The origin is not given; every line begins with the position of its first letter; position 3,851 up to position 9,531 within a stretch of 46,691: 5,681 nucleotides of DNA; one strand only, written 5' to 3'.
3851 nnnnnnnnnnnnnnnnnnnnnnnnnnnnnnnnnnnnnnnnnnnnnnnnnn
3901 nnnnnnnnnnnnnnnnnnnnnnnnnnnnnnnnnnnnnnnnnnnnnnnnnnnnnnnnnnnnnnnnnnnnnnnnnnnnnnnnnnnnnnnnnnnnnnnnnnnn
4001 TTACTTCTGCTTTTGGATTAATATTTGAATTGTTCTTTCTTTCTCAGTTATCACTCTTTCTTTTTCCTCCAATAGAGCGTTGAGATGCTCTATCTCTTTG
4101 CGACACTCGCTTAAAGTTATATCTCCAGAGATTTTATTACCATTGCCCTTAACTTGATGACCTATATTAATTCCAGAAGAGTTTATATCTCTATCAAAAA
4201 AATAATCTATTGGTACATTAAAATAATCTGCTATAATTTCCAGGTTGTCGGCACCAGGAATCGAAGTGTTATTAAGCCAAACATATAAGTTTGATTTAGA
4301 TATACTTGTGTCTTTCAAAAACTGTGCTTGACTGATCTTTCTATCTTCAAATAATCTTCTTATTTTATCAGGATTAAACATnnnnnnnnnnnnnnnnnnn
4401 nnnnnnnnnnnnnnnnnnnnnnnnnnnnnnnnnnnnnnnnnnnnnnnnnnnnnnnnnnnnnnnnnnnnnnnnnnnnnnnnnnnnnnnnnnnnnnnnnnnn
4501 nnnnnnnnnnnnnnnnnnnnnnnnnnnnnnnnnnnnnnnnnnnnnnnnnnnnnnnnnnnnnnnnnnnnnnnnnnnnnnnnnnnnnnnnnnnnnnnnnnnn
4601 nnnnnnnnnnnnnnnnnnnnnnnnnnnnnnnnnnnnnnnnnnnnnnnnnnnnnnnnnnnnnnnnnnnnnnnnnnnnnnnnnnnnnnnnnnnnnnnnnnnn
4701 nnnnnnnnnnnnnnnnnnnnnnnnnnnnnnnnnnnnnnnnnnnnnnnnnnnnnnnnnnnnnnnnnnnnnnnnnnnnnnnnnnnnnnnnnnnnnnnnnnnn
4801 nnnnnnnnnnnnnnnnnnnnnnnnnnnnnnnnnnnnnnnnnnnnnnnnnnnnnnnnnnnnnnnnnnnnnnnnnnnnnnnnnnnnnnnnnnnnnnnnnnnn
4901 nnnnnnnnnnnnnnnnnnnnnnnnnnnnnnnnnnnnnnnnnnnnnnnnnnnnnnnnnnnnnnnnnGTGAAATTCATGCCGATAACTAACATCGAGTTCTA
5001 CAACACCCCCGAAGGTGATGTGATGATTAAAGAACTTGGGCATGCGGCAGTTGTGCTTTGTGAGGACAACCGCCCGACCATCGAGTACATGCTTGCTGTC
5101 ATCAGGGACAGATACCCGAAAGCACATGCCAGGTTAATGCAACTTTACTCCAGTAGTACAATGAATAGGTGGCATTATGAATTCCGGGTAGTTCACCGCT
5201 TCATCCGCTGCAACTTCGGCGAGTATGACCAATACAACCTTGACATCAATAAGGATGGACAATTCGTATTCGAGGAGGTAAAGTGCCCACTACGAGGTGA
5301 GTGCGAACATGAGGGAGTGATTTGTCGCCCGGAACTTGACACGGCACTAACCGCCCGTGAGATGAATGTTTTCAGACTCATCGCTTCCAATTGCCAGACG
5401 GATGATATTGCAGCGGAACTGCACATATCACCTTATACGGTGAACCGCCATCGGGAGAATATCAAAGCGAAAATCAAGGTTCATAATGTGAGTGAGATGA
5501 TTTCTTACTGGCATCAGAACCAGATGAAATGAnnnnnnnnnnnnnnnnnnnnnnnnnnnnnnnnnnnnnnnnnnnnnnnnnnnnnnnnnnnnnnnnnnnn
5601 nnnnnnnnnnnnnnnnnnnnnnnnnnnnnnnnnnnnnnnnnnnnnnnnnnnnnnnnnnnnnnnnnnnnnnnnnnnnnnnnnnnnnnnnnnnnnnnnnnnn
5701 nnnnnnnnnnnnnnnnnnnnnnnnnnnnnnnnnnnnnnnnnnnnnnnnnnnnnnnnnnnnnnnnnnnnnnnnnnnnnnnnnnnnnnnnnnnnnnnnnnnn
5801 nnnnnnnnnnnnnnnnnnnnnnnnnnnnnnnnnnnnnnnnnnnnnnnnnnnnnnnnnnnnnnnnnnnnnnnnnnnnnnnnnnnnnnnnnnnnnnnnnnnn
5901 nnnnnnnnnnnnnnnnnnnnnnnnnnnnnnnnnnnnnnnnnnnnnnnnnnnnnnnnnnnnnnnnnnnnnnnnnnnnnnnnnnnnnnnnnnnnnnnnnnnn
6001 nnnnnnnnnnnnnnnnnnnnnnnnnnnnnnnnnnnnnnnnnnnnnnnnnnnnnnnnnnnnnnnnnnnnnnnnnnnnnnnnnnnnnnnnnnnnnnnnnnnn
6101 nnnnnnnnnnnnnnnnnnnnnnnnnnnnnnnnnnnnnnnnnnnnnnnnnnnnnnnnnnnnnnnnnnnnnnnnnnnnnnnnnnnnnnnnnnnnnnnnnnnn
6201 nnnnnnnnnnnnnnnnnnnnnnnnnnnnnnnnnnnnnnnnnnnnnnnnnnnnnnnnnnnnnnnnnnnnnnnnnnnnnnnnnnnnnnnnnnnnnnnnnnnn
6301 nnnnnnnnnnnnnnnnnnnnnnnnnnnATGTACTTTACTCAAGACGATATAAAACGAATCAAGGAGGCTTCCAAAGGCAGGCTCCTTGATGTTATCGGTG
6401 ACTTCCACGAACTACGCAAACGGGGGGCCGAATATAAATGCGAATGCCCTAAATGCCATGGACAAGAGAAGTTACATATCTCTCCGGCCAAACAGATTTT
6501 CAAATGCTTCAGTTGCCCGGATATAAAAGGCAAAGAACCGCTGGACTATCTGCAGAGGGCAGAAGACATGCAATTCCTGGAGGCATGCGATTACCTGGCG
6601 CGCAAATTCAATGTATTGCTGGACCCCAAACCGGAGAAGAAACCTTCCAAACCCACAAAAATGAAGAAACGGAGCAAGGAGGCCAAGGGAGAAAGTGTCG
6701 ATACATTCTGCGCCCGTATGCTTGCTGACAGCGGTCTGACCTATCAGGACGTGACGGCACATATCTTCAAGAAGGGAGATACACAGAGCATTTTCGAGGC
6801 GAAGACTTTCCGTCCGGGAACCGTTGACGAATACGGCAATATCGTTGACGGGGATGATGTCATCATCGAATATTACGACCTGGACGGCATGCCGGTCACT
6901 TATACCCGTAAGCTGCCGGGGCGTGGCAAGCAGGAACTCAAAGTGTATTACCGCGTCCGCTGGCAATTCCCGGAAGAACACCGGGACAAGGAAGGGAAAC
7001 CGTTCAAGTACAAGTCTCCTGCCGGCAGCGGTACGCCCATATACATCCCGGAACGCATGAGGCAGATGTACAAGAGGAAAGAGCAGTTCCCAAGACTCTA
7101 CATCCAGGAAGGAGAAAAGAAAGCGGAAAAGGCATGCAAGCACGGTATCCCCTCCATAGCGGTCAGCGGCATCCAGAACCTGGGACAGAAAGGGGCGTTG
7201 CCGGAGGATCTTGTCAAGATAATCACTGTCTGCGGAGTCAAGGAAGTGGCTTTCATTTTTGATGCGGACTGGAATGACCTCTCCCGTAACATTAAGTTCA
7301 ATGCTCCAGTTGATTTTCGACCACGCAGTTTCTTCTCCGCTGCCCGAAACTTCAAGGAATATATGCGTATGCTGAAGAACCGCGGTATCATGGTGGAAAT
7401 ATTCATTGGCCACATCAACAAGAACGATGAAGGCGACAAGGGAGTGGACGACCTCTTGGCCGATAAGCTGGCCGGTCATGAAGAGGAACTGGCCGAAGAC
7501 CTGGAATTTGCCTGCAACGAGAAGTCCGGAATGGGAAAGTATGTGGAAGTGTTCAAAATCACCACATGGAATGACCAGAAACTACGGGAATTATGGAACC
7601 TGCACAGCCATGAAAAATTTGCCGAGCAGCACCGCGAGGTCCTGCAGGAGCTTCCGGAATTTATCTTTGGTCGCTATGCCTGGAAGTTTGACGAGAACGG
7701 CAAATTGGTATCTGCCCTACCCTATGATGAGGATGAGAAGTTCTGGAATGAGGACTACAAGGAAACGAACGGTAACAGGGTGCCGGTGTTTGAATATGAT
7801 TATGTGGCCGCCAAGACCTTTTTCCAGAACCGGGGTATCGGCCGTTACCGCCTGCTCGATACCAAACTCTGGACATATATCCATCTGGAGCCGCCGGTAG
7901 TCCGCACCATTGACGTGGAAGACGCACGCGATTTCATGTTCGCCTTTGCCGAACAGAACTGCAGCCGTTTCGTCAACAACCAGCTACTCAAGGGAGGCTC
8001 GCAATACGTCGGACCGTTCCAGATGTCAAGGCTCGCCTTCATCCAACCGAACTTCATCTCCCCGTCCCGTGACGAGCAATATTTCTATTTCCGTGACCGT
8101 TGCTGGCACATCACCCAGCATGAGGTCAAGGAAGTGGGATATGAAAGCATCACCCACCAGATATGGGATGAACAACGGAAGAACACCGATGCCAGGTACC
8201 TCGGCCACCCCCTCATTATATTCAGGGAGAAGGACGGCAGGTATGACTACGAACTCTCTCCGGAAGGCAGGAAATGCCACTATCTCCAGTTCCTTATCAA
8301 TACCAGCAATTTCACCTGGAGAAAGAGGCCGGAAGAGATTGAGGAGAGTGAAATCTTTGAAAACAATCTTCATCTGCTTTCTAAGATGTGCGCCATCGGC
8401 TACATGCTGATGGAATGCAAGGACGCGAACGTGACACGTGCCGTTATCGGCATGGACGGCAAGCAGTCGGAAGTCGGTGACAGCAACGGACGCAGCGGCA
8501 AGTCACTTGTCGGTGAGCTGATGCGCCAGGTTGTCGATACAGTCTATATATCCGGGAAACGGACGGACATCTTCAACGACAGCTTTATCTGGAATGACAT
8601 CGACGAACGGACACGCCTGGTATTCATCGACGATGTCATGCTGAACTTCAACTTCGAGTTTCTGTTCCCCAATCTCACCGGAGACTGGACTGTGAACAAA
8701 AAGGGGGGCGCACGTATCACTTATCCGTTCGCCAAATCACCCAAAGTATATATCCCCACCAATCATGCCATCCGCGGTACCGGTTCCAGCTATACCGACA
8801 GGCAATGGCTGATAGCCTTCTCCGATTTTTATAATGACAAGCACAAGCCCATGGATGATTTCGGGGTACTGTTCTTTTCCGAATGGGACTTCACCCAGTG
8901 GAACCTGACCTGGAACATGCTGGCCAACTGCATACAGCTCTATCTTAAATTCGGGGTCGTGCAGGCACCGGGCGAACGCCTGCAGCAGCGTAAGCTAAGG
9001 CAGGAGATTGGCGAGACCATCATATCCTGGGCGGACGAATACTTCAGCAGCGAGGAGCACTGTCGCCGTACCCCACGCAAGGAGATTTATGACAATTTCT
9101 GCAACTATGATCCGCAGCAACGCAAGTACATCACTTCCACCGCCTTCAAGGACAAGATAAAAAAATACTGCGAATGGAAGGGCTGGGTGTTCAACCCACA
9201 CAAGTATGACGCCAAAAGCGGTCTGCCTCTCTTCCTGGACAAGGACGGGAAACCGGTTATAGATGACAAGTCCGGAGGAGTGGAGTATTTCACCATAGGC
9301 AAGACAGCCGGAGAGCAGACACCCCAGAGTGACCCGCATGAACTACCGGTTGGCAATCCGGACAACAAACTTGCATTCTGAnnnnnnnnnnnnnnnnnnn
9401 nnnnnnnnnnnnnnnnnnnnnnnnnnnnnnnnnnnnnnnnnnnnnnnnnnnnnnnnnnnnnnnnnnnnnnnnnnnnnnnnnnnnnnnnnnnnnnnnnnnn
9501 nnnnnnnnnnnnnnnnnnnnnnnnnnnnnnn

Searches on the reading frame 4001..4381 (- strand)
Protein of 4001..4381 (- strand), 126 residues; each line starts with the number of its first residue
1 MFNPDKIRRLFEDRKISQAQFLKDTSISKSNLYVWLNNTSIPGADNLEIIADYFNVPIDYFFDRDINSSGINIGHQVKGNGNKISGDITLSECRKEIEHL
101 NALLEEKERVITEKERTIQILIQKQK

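Call 6: search_protein_families(library=pfam, proteins=[window:4001-4381:-])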
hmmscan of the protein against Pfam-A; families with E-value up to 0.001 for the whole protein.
window:4001-4381:- (126 aa): 3 families
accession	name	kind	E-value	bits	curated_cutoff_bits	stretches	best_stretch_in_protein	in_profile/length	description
PF12844.13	HTH_19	-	3.8e-10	40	30.2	1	6-63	3-60/64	Helix-turn-helix domain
PF01381.28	HTH_3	-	3.6e-08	33.7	23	1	7-61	1-55/55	Helix-turn-helix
PF13443.12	HTH_26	-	1.2e-07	32.3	22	1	6-58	1-54/63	Cro/C1-type HTH DNA-binding domain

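Call 8: search_protein_families(library=phrogs, proteins=[window:4001-4381:-])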
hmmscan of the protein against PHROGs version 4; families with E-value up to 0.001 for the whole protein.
window:4001-4381:- (126 aa): 6 families
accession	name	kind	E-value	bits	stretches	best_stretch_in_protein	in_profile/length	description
phrog_8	-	transcription regulation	1.4e-15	58.6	1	5-92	79-150/346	transcriptional regulator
phrog_3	-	transcription regulation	9.6e-10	39.8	1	1-114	87-203/430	transcriptional repressor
phrog_2439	-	transcription regulation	9.6e-10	38.9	1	1-67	6-72/367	transcriptional regulator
phrog_4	-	transcription regulation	4.2e-09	36.9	1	5-70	139-200/400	transcriptional repressor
phrog_2967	-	transcription regulation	1.2e-05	26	1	6-65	14-73/225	transcriptional regulator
phrog_18248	-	transcription regulation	0.00084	19.6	0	6-72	6-73/264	transcriptional regulator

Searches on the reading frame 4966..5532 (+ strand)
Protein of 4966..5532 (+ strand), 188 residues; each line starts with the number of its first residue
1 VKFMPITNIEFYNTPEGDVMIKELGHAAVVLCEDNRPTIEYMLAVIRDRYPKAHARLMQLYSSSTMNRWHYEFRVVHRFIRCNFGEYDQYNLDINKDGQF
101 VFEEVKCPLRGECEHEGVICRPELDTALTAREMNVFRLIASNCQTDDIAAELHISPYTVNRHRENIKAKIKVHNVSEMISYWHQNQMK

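Call 8: search_protein_families(library=phrogs, proteins=[window:4966-5532:+])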
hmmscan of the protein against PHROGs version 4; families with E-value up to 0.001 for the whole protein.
window:4966-5532:+ (188 aa): 2 families
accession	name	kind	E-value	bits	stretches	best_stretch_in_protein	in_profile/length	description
phrog_10300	-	transcription regulation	3.2e-46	158.6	1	7-186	2-179/182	transcriptional regulator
phrog_3282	-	transcription regulation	1.5e-07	32.4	1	123-179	43-99/158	sigma factor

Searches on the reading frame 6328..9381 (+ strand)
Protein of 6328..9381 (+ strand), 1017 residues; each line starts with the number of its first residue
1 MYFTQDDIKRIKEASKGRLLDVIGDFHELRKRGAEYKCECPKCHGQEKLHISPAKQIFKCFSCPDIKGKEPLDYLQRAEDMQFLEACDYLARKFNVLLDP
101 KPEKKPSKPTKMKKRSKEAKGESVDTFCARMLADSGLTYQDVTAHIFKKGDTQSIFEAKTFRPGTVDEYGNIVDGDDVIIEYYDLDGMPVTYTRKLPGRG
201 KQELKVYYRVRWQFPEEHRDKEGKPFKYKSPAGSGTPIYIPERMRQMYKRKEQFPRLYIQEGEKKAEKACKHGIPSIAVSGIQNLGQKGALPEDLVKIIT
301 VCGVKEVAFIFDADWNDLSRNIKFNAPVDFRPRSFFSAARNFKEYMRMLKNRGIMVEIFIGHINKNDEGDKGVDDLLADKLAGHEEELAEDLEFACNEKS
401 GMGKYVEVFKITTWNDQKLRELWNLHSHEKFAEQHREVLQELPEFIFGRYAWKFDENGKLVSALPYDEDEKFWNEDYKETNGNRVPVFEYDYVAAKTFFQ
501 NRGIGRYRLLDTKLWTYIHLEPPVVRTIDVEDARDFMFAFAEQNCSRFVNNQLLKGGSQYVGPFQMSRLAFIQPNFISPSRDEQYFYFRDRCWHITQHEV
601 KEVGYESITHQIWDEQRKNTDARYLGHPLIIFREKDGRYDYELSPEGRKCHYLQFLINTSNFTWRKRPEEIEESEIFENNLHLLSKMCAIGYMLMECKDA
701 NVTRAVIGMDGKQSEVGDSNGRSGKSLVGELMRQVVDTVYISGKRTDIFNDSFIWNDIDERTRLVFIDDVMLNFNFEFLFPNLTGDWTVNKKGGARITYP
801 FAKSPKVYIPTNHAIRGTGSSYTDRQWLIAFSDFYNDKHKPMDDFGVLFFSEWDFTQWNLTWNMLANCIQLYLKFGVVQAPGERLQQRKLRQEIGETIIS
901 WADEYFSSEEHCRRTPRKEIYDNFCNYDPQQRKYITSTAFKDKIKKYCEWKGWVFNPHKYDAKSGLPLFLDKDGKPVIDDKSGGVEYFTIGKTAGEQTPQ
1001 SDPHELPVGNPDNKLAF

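Call 6: search_protein_families(library=pfam, proteins=[window:6328-9381:+])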
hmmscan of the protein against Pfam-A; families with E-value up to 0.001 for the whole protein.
window:6328-9381:+ (1017 aa): 2 families
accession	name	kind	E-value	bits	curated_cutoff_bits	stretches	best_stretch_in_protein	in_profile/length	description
PF01807.25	Zn_ribbon_DnaG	-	7.6e-12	45.3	24.9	1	7-98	5-93/98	CHC2 zinc finger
PF12965.13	DUF3854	-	5.7e-06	26.7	23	1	253-379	10-125/130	Domain of unknown function (DUF3854)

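Call 8: search_protein_families(library=phrogs, proteins=[window:6328-9381:+])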
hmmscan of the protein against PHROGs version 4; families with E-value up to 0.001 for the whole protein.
window:6328-9381:+ (1017 aa): 5 families
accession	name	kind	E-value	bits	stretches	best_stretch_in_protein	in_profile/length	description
phrog_28855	-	unknown function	2e-30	106.8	1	684-929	499-742/804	-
phrog_6444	-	DNA, RNA and nucleotide metabolism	3.2e-12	47.1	1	5-133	7-132/577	DNA primase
phrog_510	-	DNA, RNA and nucleotide metabolism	8.8e-09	35.6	1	9-125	16-136/667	DNA primase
phrog_47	-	DNA, RNA and nucleotide metabolism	1.7e-06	27.9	1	29-114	44-134/947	DNA primase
phrog_18097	-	DNA, RNA and nucleotide metabolism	6.2e-05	23.6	1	19-80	16-76/199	DNA primase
